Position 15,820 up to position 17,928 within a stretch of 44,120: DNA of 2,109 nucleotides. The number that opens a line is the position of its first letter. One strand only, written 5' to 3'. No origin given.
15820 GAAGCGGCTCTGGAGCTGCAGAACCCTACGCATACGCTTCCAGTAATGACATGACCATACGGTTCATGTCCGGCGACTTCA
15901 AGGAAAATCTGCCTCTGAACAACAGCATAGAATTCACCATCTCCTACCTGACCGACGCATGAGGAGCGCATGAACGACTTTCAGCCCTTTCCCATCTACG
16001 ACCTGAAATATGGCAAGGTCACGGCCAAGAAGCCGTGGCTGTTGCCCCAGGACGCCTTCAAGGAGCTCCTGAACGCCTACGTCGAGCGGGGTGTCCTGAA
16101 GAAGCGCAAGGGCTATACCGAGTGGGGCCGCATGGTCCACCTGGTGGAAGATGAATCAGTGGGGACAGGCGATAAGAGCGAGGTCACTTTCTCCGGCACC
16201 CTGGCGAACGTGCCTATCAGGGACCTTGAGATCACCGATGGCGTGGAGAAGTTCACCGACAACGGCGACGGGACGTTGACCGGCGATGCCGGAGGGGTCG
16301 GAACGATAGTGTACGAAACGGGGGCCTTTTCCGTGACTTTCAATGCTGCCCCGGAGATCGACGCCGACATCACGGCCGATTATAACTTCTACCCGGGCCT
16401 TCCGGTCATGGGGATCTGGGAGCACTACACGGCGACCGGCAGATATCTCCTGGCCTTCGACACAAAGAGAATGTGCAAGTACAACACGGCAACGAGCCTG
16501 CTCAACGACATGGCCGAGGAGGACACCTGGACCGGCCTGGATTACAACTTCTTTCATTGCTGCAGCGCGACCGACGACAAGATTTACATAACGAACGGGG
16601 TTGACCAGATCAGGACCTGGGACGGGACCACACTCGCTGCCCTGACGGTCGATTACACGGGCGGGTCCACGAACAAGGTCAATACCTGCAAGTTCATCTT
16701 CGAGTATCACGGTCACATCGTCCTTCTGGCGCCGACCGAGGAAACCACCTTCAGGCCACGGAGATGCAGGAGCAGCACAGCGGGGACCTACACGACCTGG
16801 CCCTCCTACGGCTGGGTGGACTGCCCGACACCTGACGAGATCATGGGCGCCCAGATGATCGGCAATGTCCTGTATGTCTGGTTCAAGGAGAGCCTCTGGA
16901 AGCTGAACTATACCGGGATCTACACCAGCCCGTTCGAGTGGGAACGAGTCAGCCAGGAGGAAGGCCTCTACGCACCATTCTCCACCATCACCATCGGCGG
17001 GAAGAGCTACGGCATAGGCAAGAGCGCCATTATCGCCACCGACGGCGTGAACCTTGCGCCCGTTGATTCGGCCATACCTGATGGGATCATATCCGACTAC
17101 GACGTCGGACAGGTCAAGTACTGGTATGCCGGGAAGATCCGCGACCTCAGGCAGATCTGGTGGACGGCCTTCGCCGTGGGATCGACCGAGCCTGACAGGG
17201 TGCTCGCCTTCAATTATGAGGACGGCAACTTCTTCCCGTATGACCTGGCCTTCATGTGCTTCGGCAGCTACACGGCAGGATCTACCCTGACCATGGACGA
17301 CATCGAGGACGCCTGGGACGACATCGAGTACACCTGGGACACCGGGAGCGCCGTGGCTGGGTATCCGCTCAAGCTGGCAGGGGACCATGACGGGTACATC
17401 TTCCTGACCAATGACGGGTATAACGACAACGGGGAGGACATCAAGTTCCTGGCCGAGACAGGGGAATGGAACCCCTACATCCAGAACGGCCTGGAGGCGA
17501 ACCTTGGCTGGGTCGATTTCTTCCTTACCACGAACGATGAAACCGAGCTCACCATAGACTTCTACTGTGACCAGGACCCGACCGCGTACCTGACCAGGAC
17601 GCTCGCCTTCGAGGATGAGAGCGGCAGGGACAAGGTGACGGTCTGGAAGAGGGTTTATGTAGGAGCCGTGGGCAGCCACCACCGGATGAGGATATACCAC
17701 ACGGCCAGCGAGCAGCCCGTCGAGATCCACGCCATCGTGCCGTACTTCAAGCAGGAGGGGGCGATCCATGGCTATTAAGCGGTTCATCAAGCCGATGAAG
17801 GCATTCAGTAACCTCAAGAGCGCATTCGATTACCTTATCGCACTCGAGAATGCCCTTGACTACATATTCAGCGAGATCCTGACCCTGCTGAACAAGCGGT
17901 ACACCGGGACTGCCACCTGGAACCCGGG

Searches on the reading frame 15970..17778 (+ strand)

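Call 103: search_protein_families(library=phrogs, proteins=[window:15970-17778:+], max_evalue=0.001)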
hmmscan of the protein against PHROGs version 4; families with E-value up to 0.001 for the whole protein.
window:15970-17778:+ (602 aa): 1 family
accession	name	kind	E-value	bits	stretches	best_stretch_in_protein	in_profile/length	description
phrog_6128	-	unknown function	8.8e-06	24.7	1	94-135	415-458/1200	-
